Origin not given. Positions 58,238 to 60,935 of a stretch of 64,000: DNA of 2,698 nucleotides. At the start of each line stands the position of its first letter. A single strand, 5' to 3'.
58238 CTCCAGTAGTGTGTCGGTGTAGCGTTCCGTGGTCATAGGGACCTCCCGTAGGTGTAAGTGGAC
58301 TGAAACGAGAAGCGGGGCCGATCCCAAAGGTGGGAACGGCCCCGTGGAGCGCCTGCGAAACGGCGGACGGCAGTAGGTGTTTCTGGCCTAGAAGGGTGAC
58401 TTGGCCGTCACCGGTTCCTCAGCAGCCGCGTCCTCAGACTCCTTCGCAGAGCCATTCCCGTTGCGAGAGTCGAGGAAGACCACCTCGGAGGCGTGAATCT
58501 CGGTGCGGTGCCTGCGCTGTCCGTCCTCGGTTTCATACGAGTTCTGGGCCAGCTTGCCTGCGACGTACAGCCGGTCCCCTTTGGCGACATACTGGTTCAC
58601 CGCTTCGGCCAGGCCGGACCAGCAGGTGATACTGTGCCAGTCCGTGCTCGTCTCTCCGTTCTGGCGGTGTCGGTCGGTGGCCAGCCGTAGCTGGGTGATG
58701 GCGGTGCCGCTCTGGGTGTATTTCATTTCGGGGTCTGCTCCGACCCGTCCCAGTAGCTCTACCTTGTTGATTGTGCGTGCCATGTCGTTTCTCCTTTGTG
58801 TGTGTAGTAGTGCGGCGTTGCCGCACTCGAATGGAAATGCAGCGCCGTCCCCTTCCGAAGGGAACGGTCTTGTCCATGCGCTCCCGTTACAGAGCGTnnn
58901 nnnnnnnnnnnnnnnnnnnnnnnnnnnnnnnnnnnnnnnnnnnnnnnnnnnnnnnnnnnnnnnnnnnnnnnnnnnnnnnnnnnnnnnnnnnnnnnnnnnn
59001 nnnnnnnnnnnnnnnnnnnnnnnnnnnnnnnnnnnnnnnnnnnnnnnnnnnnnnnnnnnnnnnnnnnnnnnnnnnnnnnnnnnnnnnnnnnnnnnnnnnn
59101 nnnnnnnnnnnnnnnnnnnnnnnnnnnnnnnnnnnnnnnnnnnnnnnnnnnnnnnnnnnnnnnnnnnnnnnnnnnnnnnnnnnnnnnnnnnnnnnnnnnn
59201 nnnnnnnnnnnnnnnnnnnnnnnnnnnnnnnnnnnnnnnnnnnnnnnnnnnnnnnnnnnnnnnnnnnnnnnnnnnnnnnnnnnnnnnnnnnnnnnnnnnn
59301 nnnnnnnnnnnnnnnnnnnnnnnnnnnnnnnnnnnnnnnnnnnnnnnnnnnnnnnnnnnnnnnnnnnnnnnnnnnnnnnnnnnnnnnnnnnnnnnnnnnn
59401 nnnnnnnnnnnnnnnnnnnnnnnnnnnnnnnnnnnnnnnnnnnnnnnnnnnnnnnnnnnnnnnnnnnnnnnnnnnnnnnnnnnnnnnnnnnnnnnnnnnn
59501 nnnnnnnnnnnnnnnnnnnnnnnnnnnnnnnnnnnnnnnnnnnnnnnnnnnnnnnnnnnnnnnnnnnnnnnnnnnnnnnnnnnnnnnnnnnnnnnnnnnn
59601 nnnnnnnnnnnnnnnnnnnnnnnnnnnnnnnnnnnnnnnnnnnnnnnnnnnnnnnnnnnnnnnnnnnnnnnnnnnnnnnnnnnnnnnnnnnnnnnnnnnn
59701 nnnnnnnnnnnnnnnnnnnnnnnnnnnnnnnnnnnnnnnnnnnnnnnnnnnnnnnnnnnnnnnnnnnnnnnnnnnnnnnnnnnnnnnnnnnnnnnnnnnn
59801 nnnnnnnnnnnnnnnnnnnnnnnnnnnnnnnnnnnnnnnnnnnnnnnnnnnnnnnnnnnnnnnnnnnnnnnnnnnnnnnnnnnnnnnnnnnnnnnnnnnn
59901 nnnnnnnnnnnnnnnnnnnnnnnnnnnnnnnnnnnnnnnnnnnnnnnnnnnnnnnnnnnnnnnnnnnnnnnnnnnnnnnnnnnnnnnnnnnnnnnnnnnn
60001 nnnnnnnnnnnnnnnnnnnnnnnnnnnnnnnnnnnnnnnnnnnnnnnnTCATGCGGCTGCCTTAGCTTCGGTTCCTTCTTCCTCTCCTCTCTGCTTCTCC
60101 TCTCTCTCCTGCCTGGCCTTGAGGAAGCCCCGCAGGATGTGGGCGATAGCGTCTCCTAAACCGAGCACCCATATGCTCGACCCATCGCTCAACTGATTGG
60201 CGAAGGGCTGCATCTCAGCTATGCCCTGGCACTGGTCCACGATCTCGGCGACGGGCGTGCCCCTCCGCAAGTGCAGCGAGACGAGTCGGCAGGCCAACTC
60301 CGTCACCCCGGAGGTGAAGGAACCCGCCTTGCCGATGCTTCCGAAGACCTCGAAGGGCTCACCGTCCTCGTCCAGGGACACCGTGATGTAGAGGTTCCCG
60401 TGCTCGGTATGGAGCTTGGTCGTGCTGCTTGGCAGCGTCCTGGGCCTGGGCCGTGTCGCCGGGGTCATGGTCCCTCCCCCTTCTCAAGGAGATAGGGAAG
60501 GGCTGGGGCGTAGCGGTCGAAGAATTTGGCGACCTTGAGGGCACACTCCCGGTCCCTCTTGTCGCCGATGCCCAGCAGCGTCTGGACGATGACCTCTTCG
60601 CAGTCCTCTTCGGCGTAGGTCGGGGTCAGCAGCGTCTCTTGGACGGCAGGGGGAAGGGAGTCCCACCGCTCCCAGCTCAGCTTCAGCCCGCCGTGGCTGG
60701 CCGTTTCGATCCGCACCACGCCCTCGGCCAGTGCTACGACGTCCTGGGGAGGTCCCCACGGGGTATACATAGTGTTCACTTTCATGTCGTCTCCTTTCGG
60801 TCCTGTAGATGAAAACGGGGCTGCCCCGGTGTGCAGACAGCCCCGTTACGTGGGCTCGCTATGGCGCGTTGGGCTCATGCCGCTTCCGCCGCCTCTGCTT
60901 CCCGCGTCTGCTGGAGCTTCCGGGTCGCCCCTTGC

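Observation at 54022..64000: Phage/plasmid-like replication-recombination module, all on the minus strand and extending past the window end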

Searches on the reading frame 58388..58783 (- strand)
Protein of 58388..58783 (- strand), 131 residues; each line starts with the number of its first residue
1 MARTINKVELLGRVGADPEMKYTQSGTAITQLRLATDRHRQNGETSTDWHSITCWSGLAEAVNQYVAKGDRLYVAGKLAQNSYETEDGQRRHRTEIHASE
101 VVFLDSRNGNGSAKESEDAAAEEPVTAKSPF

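Call 6: search_protein_families(library=pfam, max_evalue=0.01, proteins=[window:58388-58783:-])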
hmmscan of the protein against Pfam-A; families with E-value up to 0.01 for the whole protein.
window:58388-58783:- (131 aa): 1 family
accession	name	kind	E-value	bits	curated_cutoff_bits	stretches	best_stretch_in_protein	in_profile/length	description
PF00436.31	SSB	-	1.7e-31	108.8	26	1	5-104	1-104/104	Single-strand binding protein family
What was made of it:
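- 58388..58783 (-): Gene 8: single-strand DNA-binding protein, 131 aa. Pfam SSB 1.7e-31 (call 6).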

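Call 9: find_encoding_contigs(protein=window:58388-58783:-, flank=10000, max_places=10)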
Protein window:58388-58783:- (131 aa): 4 contigs read that carry it; 4 places shown.
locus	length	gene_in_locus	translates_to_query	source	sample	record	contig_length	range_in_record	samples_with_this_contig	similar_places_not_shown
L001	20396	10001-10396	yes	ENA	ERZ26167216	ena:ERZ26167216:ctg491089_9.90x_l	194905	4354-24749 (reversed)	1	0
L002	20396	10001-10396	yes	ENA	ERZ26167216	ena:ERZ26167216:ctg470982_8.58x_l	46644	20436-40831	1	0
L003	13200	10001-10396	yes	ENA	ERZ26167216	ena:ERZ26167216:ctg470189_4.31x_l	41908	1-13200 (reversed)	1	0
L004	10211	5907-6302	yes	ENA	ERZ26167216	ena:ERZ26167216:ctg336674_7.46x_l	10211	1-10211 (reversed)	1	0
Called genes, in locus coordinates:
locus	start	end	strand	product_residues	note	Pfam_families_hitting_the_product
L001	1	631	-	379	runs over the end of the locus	PF00078:RVT_1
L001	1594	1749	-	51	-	-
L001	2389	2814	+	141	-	-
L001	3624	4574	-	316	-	PF01548:DEDD_Tnp_IS110, PF02371:Transposase_20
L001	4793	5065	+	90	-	-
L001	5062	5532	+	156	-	-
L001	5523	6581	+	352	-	PF01807:Zn_ribbon_DnaG, PF13155:Toprim_2, PF13362:Toprim_3 (weak), PF13662:Toprim_4 (weak)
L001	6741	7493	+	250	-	PF04098:Rad52_Rad22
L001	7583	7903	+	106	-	PF22653:DUF7007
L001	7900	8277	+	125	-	PF12637:TSCPD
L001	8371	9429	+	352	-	-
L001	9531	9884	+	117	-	-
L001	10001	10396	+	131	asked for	PF00436:SSB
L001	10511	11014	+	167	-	PF04002:RadC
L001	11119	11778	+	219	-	-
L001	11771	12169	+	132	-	-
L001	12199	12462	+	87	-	-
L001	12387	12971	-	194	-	-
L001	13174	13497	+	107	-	-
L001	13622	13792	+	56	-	-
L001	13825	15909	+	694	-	PF00271:Helicase_C (weak)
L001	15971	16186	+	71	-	PF14454:Prok_Ub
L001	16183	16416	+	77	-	-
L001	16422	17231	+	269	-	-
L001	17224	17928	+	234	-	PF14460:Prok-E2_D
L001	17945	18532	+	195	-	PF14464:Prok-JAB (weak)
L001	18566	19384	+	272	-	PF00899:ThiF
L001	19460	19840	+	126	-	PF11171:DUF2958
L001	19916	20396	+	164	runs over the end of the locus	-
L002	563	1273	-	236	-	PF00239:Resolvase, PF07508:Recombinase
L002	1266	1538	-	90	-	PF20605:Antitox_RHH (weak), PF01402:RHH_1 (weak)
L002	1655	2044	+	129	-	PF13650:Asp_protease_2 (weak), PF13975:gag-asp_proteas (weak)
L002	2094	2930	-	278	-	PF01507:PAPS_reduct (faint)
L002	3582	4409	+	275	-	-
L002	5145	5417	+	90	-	-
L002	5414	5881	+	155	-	-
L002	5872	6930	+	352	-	PF01807:Zn_ribbon_DnaG, PF08275:DNAG_N (weak), PF13155:Toprim_2, PF13362:Toprim_3 (weak), PF13662:Toprim_4 (weak)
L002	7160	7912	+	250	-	PF04098:Rad52_Rad22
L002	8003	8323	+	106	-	PF22653:DUF7007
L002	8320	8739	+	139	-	PF12637:TSCPD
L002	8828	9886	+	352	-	-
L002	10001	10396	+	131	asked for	PF00436:SSB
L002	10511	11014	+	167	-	PF04002:RadC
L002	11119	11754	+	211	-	-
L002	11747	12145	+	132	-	-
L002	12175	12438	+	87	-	-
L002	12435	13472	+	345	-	PF02384:N6_Mtase (faint), PF19587:DUF6094, PF05175:MTS (weak)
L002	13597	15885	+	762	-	PF04851:ResIII (faint), PF00271:Helicase_C (weak)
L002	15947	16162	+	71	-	PF14454:Prok_Ub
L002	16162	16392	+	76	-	-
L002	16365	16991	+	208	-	-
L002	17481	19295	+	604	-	PF00078:RVT_1, PF01348:Intron_maturas2, PF21368:AI2M-like_HNH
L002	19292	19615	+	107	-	-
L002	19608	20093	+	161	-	PF14460:Prok-E2_D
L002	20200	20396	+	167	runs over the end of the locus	PF01527:HTH_Tnp_1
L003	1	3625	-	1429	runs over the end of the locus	-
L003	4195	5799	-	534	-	PF00239:Resolvase, PF07508:Recombinase, PF13408:Zn_ribbon_recom (weak)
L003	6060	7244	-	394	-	PF17761:DUF1016_N, PF06250:YhcG_C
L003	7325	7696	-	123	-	-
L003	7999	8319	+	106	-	PF22653:DUF7007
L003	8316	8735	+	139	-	PF12637:TSCPD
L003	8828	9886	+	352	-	-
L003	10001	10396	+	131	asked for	PF00436:SSB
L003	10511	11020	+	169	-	PF04002:RadC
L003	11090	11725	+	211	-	-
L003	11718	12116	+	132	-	-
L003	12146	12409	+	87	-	-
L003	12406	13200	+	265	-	?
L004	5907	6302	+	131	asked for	PF00436:SSB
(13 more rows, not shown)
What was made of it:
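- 58388..58783 (-): The identical protein occurs on four other contigs of one metagenome (call 9).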

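Call 40: search_protein_families(library=phrogs, max_evalue=0.001, proteins=[L002:13597-15885:+])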
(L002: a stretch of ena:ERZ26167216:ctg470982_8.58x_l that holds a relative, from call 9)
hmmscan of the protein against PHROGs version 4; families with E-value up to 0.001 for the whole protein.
L002:13597-15885:+ (762 aa): 3 families
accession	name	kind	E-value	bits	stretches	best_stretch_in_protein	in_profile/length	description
phrog_62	-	DNA, RNA and nucleotide metabolism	2.9e-35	122.1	1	42-696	697-1188/1881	DNA helicase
phrog_16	-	DNA, RNA and nucleotide metabolism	4.6e-06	26.1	0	59-286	289-424/986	DNA helicase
phrog_11354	-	unknown function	0.0007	20.3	0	531-608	19-97/116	-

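Call 41: search_protein_families(library=padloc, max_evalue=0.001, proteins=[L002:13597-15885:+, L001:16422-17231:+, L001:17224-17928:+, L001:17945-18532:+, L001:18566-19384:+])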
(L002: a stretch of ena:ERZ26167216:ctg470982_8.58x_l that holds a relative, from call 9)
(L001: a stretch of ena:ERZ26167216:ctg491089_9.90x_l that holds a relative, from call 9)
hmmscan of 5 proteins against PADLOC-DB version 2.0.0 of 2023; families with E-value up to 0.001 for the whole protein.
L002:13597-15885:+ (762 aa): 7 families
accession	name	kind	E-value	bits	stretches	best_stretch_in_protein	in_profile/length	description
PDLC02850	DpdE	-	3.7e-08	29.7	1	466-609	1096-1235/1282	DpdE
PDLC02849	DpdE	-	1.7e-07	27.8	1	471-626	692-841/857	DpdE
PDLC00633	ZorD1|ZorD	-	8.3e-07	25.4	1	462-590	729-852/908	"SWI2/SNF2 helicase, Mrr-like nuclease"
PDLC00634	ZorD1|ZorD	-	4.4e-06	22.7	1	504-714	846-1058/1208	"SWI2/SNF2 helicase, Mrr-like nuclease"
PDLC00627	ZorD1|ZorD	-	8.3e-06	22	0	521-589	890-958/1006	"SWI2/SNF2 helicase, Mrr-like nuclease"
PDLC00628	ZorD1|ZorD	-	0.00025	16.8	1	507-590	858-941/1171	"SWI2/SNF2 helicase, Mrr-like nuclease"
PDLC00629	ZorD1|ZorD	-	0.00061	15.8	0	507-668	837-999/1012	"SWI2/SNF2 helicase, Mrr-like nuclease"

L001:16422-17231:+ (269 aa): 0 families

L001:17224-17928:+ (234 aa): 0 families

L001:17945-18532:+ (195 aa): 0 families

L001:18566-19384:+ (272 aa): 24 families
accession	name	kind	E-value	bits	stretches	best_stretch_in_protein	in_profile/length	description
PDLC00841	E1-E2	-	3.6e-12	43.8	1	16-81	352-418/590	E1-E2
PDLC00857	E1-E2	-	4.7e-11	39.9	1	16-79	349-409/589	E1-E2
PDLC00828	E1-E2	-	1.3e-10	39.2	1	16-82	178-241/431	E1-E2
PDLC00853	E1-E2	-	1.4e-10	38.8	1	16-81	313-379/546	E1-E2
PDLC00855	E1-E2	-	4e-10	37.3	1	16-80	305-366/579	E1-E2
PDLC00848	E1-E2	-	5.2e-10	36.2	1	14-81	375-439/607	E1-E2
PDLC00844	E1-E2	-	7.1e-10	36.1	1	16-80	279-340/489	E1-E2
PDLC00840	E1-E2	-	8.8e-10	36.2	1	16-81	216-278/458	E1-E2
PDLC00829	E1-E2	-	1.9e-09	35.1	1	16-82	174-237/426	E1-E2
PDLC00836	E1-E2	-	2.5e-09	34.3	1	16-82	344-407/602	E1-E2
PDLC00854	E1-E2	-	2.6e-09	34.5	1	16-80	364-429/605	E1-E2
PDLC00826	E1-E2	-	3.7e-09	33.9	1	15-79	336-401/576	E1-E2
PDLC00842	E1-E2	-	6.5e-09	33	1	15-82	307-374/549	E1-E2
PDLC00843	E1-E2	-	4e-07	27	1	16-82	321-384/575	E1-E2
PDLC00831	E1-E2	-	1.1e-06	25.7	1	15-76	320-378/578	E1-E2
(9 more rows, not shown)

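Call 64: search_protein_families(library=pfam, max_evalue=0.01, proteins=[L002:3582-4409:+, L001:16422-17231:+, L001:16183-16416:+])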
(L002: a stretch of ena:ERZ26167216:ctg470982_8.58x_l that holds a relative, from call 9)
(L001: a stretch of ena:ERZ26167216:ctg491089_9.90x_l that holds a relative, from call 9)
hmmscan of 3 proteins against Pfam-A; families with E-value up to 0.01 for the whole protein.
L002:3582-4409:+ (275 aa): 0 families

L001:16422-17231:+ (269 aa): 0 families

L001:16183-16416:+ (77 aa): 0 families

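Call 74: search_solved_structures(query=L002:13597-15885:+, max_evalue=0.001)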
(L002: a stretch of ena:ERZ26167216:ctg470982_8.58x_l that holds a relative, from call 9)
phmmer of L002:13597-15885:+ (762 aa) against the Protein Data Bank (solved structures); distinct sequences matched with E-value up to 0.001: 18.
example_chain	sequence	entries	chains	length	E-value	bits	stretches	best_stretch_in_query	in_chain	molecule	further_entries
7otq_K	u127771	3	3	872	1.6e-08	36.8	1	470-618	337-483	Chromodomain-helicase-DNA-binding protein 1-like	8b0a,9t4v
7epu_B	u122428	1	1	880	1.6e-08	36.7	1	470-618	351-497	Chromodomain-helicase-DNA-binding protein 1-like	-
7enn_K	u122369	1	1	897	1.7e-08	36.6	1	470-618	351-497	Chromodomain-helicase-DNA-binding protein 1-like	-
6fhs_G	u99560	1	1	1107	1.9e-07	33.2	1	468-610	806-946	Ino80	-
8oo7_G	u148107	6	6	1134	2.1e-07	33.1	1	468-610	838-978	Chromatin-remodeling ATPase Ino80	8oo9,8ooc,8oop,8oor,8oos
8atf_G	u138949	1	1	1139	2.1e-07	33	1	468-610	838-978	Ino80 ATPase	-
6fml_G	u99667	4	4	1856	6.5e-07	31.4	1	468-610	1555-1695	Ino80 | Ino80 ATPase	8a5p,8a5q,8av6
9ge5_G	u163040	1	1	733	1.1e-06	30.7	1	470-608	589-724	Chromatin-remodeling ATPase INO80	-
8euf_Q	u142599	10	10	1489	1.4e-06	30.3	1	468-625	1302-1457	Chromatin-remodeling ATPase INO80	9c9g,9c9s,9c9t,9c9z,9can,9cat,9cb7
6hts_G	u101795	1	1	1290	2.9e-06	29.3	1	470-610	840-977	Chromatin-remodeling ATPase INO80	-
8eu9_Q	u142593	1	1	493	4e-06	28.8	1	468-599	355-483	Chromatin-remodeling ATPase INO80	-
6gej_M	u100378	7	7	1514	4e-06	28.8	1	476-622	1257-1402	Helicase SWR1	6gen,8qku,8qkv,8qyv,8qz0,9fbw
9b1d_A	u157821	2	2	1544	4.2e-06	28.7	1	476-622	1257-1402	Helicase SWR1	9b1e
7zi4_G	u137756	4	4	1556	5e-06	28.5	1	470-610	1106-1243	Chromatin-remodeling ATPase INO80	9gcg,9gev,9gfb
8ets_Q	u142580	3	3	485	6.4e-06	28.1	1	468-598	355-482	Chromatin-remodeling ATPase INO80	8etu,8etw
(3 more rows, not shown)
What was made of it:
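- On SNF2-family ATPase: The intact homologue has a second lobe that resembles CHD1L/INO80/SWR1 (E 1.6e-8, call 74).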

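Call 91: find_related_loci(query=L001:18566-19384:+, collection=metagenome_contigs, flank=10000)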
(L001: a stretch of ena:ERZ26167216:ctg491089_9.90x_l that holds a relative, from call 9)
Query L001:18566-19384:+ (272 aa) in metagenome_contigs; peptide patterns used: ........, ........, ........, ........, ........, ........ (x = any residue, [..] = any of these).
72 stretches matched a pattern; 18 encode a relative of the query (tblastn E <= 1e-3); 18 distinct loci.
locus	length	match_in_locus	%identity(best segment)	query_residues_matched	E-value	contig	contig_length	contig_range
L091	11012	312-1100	83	1-263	2e-137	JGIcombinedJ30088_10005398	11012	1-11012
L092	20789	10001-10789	83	1-263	1e-137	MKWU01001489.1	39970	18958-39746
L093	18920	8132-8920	83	1-263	1e-137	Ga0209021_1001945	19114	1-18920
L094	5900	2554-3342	78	1-261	2e-125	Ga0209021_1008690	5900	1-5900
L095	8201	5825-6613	78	1-261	3e-125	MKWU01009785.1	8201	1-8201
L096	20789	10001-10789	79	1-261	2e-129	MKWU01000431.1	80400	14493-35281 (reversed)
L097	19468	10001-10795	59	1-260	5e-84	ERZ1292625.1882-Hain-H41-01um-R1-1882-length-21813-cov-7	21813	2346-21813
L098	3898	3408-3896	73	1-169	2e-69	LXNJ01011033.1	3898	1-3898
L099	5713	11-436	73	139-270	4e-60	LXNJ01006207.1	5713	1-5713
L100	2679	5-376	76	139-262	1e-58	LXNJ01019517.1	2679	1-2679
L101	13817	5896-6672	46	1-261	2e-57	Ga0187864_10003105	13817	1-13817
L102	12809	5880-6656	46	1-261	2e-57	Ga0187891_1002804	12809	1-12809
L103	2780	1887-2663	45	1-261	2e-56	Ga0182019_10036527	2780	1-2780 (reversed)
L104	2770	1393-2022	49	14-225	2e-51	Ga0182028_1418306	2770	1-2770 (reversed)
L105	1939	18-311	83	166-263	1e-46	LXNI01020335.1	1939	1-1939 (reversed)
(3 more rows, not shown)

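Call 93: search_protein_families(library=pfam, max_evalue=0.001, proteins=[L092:11288-11770:+, L092:12115-12555:+, L092:12510-14000:+, L092:13997-14563:+, L092:14609-15613:+, L092:15617-16882:+, L092:18419-19222:+, L096:11333-11749:+, L096:11967-12512:+, L096:13220-16342:-])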
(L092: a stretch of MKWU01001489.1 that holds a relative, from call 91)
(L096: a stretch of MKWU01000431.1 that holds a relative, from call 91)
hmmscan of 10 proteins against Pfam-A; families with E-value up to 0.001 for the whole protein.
L092:11288-11770:+ (160 aa): 0 families

L092:12115-12555:+ (146 aa): 1 family
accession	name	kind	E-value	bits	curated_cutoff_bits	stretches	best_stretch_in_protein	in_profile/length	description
PF22014.2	DUF6932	-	4.2e-37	128.2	27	1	3-140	1-141/142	Family of unknown function (DUF6932)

L092:12510-14000:+ (496 aa): 6 families
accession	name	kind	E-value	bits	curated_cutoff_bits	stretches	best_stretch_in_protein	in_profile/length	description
PF01381.28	HTH_3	-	3.6e-10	40.1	23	1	99-151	2-53/55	Helix-turn-helix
PF13443.12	HTH_26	-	6.8e-07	29.9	22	1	100-150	4-54/63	Cro/C1-type HTH DNA-binding domain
PF06114.19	Peptidase_M78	-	9.2e-07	29.1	22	1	319-393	18-90/123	IrrE N-terminal-like domain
PF13560.12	HTH_31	-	4e-06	27.5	27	1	101-148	9-56/64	Helix-turn-helix domain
PF13413.12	HTH_25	-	0.00016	21.9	24.6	1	98-132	2-36/62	Helix-turn-helix domain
PF12844.13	HTH_19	-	0.00046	20.5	30.2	0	100-151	6-56/64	Helix-turn-helix domain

L092:13997-14563:+ (188 aa): 1 family
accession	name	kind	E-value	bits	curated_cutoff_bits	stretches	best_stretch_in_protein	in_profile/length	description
PF13811.11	DUF4186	-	2.5e-27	95.5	25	1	68-179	2-108/109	Domain of unknown function (DUF4186)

L092:14609-15613:+ (334 aa): 1 family
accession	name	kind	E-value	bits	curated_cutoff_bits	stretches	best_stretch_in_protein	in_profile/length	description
PF04055.27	Radical_SAM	-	5.1e-07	30.4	29.5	1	94-245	6-146/166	Radical SAM superfamily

L092:15617-16882:+ (421 aa): 1 family
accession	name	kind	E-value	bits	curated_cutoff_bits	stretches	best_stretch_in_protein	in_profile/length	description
PF10237.15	N6-adenineMlase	-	0.00013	22.2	23.2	1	102-212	15-128/166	Probable N6-adenine methyltransferase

L092:18419-19222:+ (267 aa): 2 families
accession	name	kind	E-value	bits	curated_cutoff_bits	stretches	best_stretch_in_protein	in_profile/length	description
PF22769.1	DCD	-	2.7e-17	63.7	27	1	6-157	2-152/153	dCTP deaminase-like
PF00692.24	dUTPase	-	4.4e-05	23.7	22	1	75-163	22-107/129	dUTPase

L096:11333-11749:+ (138 aa): 0 families

L096:11967-12512:+ (181 aa): 0 families

L096:13220-16342:- (1040 aa): 6 families
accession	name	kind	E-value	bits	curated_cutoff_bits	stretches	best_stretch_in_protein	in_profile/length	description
PF18766.7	SWI2_SNF2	-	1.5e-54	185.4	26.7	1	298-524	1-214/221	SWI2/SNF2 ATPase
PF04313.20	HSDR_N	-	7e-24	85.2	25.1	1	48-230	2-175/198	Type I restriction enzyme R protein N terminus (HSDR_N)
PF04851.21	ResIII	-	1.2e-22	81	22.5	1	294-459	3-163/164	Type III restriction enzyme, res subunit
PF22679.2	T1R_D3-like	-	1.3e-16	61.9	27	1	634-701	92-156/158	Type I restriction enzyme subunit R domain 3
PF13191.12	AAA_16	-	4.4e-05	24.5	32.6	1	294-433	3-144/167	AAA ATPase domain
PF00270.35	DEAD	-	0.00098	19.3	26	0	297-459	2-161/167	DEAD/DEAH box helicase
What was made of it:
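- Closest known: Monoderm. Same: An ImmA-like HTH_3 plus Peptidase_M78 regulator in the cargo of one relative (call 93).
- Cargo beyond the cassette includes type I R-M and a dCTP-deaminase-like gene (call 93).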

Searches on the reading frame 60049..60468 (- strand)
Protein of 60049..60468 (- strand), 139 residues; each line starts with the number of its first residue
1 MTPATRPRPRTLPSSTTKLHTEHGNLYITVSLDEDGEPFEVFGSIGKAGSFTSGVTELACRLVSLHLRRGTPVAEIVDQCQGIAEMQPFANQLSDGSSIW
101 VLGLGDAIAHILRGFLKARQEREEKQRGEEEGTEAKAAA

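Call 6: search_protein_families(library=pfam, max_evalue=0.01, proteins=[window:60049-60468:-])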
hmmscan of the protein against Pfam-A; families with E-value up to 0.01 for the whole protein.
window:60049-60468:- (139 aa): 1 family
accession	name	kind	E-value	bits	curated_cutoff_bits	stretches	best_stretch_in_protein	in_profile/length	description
PF12637.14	TSCPD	-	8.9e-15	55.2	22.8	1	20-113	10-85/88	TSCPD domain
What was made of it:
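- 60049..60468 (-): Gene 6: TSCPD-domain protein, 139 aa. It overlaps gene 5 by 4 nt. At the motif position the sequence reads LGLGD, so the name-giving Cys is absent. Pfam TSCPD 8.9e-15 (call 6).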

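Call 40: search_protein_families(library=phrogs, max_evalue=0.001, proteins=[window:60049-60468:-])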
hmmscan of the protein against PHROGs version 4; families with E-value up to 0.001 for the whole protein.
window:60049-60468:- (139 aa): 1 family
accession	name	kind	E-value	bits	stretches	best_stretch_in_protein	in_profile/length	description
phrog_23565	-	DNA, RNA and nucleotide metabolism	5.7e-05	24.3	1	9-86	28-105/199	ribonucleotide reductase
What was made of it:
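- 60049..60468 (-): PHROG ribonucleotide-reductase-like 5.7e-5 (call 40).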

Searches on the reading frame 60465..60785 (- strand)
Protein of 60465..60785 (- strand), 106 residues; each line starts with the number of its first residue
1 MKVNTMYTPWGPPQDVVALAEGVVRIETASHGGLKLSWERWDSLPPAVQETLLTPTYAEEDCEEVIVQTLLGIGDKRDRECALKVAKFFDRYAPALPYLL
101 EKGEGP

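Call 6: search_protein_families(library=pfam, max_evalue=0.01, proteins=[window:60465-60785:-])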
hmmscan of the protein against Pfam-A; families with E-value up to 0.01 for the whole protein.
window:60465-60785:- (106 aa): 1 family
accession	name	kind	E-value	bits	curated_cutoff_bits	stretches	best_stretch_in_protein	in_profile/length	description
PF22653.1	DUF7007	-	4.5e-16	59.8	27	1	5-72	3-67/116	Domain of unknown function (DUF7007)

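Call 10: find_encoding_contigs(protein=window:60465-60785:-, flank=10000, max_places=10)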
Protein window:60465-60785:- (106 aa): 1 contig read that carries it; 1 place shown.
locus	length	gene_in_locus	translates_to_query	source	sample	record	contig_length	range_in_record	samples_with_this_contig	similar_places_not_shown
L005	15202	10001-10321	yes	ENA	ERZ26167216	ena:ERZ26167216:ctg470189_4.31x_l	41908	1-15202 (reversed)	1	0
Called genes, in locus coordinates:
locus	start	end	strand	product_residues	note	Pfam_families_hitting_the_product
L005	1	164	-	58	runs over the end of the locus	PF01527:HTH_Tnp_1, PF13384:HTH_23, PF13518:HTH_28 (weak), PF13551:HTH_29 (weak)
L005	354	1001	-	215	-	PF05598:DUF772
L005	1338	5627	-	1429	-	-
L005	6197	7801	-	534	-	PF00239:Resolvase, PF07508:Recombinase, PF13408:Zn_ribbon_recom (weak)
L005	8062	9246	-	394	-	PF17761:DUF1016_N, PF06250:YhcG_C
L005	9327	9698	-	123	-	-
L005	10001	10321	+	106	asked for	PF22653:DUF7007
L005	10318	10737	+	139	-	PF12637:TSCPD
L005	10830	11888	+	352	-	-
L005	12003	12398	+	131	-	PF00436:SSB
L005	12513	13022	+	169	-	PF04002:RadC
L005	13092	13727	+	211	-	-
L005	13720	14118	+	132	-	-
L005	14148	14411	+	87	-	-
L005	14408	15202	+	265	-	?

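Call 40: search_protein_families(library=phrogs, max_evalue=0.001, proteins=[window:60465-60785:-])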
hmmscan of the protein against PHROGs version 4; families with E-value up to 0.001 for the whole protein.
window:60465-60785:- (106 aa): 0 families
